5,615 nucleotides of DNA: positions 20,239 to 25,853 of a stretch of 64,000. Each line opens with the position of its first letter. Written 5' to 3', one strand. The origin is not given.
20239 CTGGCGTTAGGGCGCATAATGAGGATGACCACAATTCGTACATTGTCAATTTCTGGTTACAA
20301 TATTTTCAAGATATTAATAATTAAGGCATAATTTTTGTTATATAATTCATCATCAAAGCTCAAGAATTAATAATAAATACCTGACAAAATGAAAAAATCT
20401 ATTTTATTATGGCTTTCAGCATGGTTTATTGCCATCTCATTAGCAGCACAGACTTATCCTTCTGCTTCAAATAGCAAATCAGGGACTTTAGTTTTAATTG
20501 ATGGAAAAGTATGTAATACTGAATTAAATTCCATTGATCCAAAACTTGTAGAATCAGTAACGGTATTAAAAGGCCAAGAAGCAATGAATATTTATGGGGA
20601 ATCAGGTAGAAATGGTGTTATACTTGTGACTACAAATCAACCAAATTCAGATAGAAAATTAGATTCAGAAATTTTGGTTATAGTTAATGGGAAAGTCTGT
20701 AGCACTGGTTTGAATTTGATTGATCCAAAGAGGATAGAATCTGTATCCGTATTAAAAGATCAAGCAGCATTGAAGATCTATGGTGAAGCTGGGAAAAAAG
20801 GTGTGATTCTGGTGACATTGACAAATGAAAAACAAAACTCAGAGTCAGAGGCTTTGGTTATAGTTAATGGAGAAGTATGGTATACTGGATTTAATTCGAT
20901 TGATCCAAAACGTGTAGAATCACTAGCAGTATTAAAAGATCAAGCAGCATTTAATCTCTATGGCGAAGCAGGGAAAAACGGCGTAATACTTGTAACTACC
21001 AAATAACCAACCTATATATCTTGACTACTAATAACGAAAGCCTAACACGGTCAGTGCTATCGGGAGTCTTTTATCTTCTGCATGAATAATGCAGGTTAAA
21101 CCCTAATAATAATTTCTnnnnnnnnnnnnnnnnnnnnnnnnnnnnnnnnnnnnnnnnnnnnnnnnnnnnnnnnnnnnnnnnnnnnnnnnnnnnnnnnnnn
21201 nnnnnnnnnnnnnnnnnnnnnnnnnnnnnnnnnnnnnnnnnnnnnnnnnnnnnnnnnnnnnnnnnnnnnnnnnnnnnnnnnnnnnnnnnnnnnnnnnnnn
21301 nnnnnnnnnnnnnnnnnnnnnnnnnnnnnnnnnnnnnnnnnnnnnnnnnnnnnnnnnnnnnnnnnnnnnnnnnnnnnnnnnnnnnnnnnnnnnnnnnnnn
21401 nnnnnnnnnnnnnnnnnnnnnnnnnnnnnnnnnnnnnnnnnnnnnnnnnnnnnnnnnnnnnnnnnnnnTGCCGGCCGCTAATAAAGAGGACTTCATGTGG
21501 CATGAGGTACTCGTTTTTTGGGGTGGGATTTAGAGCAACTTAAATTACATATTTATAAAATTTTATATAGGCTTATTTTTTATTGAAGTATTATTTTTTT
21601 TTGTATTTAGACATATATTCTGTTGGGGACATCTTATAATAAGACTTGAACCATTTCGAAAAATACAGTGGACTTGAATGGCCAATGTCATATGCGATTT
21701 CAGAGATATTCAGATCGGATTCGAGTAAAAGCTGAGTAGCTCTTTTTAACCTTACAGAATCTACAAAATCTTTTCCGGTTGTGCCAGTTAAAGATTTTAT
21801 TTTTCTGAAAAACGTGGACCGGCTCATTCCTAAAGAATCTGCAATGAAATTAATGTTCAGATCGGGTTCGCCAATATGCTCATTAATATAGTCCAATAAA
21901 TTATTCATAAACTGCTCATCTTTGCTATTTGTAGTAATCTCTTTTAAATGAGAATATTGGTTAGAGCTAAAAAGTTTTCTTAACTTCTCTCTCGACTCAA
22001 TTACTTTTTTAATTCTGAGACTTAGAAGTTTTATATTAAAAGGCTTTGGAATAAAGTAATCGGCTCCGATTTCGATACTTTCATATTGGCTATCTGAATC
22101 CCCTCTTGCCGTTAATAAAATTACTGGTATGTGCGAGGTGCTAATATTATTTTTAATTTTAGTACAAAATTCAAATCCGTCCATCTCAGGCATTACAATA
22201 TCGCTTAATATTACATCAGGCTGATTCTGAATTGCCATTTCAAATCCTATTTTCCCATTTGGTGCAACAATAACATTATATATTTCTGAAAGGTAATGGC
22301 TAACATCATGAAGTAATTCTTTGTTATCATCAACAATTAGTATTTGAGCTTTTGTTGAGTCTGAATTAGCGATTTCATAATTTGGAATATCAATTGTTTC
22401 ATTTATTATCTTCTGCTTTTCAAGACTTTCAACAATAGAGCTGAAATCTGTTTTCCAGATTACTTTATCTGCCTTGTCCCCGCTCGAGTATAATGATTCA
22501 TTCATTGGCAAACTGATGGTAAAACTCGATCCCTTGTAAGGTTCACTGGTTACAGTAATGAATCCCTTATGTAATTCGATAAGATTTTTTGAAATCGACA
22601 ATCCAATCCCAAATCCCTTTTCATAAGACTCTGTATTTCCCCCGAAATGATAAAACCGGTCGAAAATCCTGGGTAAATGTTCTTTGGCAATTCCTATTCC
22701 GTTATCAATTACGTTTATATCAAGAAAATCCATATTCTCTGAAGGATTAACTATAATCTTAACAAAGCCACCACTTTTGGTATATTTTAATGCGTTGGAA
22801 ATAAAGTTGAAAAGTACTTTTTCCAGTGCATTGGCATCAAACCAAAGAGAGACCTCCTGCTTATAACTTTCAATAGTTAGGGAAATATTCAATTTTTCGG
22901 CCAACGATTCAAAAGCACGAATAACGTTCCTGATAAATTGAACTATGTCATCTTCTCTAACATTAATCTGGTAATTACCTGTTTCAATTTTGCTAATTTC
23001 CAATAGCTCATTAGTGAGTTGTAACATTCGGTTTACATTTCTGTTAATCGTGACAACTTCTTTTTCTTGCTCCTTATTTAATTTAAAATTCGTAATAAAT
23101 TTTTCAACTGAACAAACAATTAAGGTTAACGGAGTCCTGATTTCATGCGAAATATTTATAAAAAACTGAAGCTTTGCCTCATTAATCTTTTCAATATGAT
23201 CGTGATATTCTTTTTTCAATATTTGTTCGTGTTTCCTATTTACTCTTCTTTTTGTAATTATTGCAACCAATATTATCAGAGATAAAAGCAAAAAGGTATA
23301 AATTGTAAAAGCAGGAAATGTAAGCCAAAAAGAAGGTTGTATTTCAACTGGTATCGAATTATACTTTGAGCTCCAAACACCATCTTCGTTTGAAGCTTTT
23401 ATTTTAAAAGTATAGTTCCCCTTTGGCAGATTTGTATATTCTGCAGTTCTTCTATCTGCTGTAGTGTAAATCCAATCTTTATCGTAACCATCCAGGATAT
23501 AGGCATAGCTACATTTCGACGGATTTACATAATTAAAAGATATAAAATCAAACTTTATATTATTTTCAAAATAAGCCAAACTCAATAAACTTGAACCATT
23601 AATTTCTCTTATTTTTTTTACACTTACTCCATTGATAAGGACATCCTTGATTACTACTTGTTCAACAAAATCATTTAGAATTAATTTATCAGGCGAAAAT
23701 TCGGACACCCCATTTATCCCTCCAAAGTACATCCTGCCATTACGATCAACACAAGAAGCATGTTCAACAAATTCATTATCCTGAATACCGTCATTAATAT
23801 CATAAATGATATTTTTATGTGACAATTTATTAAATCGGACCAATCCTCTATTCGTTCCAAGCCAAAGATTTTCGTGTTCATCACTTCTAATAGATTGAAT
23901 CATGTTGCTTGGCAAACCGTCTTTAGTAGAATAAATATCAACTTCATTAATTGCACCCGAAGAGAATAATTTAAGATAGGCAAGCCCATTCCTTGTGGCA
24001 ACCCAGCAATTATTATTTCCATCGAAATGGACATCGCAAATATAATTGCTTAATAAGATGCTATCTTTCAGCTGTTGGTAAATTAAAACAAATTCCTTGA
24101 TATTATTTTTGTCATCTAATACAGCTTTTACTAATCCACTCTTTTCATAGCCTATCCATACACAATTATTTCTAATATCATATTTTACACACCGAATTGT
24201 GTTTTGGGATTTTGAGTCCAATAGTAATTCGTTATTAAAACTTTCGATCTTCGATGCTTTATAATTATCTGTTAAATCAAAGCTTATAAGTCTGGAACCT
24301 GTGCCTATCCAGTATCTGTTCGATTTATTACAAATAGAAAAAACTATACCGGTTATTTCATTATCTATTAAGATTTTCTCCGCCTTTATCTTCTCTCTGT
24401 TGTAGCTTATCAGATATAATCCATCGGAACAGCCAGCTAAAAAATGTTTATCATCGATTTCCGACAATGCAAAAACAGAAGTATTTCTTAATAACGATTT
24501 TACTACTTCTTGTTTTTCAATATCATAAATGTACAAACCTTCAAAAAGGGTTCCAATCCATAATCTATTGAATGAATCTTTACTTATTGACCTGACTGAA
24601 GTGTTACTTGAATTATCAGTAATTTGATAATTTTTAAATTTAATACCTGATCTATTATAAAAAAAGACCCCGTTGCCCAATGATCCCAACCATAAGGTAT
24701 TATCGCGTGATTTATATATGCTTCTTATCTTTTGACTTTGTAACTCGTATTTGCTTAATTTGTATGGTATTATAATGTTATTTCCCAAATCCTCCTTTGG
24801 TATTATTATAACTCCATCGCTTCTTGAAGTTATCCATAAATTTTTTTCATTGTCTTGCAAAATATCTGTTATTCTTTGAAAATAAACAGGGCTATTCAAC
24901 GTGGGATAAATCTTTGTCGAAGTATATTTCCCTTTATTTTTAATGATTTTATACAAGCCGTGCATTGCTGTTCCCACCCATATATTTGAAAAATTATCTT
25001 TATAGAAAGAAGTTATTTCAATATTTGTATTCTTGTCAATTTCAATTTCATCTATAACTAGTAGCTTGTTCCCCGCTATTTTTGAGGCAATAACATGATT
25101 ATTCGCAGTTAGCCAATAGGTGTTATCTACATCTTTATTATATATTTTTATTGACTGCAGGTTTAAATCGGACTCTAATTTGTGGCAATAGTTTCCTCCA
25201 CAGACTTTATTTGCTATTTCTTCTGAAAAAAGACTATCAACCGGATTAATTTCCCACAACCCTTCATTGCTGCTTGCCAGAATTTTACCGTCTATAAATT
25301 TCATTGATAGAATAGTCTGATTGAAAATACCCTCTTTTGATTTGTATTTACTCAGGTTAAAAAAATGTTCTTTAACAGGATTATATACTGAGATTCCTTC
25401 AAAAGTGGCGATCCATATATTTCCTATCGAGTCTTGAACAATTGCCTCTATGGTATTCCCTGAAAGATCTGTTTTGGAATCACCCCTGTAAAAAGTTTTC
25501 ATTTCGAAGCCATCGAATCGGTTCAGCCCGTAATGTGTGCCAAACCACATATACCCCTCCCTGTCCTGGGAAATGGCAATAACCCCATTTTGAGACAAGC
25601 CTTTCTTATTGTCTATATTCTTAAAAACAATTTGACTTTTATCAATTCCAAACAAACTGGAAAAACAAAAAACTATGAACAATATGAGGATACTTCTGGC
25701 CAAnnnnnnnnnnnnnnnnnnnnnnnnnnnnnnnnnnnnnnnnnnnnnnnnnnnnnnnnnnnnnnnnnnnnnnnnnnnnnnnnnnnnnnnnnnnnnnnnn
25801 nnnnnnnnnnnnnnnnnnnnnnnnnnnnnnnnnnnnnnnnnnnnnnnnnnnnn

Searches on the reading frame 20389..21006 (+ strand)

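Call 42: search_protein_families(library=pfam, proteins=[window:20389-21006:+], max_evalue=0.001)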
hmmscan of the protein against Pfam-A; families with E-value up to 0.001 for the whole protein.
window:20389-21006:+ (205 aa): 1 family
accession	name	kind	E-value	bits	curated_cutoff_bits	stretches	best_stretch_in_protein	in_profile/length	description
PF07715.20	Plug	-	8.3e-17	62.1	23.9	1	31-77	56-107/107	TonB-dependent Receptor Plug Domain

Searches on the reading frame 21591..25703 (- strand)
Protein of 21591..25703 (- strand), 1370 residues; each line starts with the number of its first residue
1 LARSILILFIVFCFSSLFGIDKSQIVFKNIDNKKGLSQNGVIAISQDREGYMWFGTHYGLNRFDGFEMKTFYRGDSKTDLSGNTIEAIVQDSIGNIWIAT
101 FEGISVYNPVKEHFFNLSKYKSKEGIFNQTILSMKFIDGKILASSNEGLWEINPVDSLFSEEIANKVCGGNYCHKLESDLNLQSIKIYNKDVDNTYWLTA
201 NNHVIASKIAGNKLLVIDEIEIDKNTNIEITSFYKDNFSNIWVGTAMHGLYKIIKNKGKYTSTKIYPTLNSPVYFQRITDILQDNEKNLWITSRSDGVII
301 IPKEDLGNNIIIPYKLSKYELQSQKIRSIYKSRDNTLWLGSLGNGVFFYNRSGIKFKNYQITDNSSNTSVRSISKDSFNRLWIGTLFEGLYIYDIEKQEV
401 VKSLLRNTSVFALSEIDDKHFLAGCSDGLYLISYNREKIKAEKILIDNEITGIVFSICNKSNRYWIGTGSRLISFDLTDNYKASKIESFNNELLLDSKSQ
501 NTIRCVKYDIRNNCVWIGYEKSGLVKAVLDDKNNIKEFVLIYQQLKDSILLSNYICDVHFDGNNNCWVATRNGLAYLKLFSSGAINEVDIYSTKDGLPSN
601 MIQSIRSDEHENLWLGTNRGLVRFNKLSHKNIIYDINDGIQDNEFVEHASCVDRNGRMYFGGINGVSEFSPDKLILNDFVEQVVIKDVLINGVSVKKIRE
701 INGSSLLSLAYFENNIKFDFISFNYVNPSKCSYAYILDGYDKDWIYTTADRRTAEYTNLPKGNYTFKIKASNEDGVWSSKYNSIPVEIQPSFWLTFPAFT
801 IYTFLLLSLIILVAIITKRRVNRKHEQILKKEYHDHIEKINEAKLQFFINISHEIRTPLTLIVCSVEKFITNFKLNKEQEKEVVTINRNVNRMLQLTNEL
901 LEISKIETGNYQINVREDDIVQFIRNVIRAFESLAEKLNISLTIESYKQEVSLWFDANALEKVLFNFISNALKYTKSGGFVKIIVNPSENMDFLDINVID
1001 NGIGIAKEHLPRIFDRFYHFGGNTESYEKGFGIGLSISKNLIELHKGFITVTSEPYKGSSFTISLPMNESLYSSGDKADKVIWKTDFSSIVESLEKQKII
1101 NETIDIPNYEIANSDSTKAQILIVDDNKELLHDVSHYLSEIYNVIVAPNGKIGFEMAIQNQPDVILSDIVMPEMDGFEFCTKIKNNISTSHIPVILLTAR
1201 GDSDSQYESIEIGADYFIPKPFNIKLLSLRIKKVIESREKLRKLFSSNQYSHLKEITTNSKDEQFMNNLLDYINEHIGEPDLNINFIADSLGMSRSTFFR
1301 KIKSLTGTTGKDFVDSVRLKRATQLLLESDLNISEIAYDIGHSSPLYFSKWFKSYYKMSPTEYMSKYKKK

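Call 20: search_protein_families(library=pfam, proteins=[window:21591-25703:-], max_evalue=0.001)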
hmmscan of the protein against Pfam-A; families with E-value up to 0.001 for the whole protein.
window:21591-25703:- (1370 aa): 9 families
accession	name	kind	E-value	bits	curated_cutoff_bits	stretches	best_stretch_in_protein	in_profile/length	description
PF07494.17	Reg_prop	-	3.8e-35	115.8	20.4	1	35-57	1-23/24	Two component regulator propeller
PF02518.31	HATPase_c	-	3.5e-26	92.3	26.4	1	956-1068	2-110/111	Histidine kinase-, DNA gyrase B-, and HSP90-like ATPase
PF00072.30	Response_reg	-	1.5e-23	83.5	30.2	1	1121-1231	1-110/111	Response regulator receiver domain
PF07495.19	Y_Y_Y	-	3.8e-20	72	26.6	1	724-788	1-64/65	Y_Y_Y domain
PF12833.13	HTH_18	-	4.6e-20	72.1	33.6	1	1287-1364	1-78/80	Helix-turn-helix domain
PF00512.31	HisKA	-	1.7e-14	54.1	26.9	1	843-909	1-66/66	His Kinase A (phospho-acceptor) domain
PF00165.29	HTH_AraC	-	6.5e-10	39.3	26.6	1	1329-1364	7-41/42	Bacterial regulatory helix-turn-helix proteins, AraC family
PF24807.1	WD40_CDC20-Fz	-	1.6e-05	24.8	200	1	341-453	26-141/292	CDC20/Fizzy WD40 domain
PF23748.1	Beta-prop_LRRK2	-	0.00012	21.6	26.9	0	369-551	63-261/359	LRRK2 beta propeller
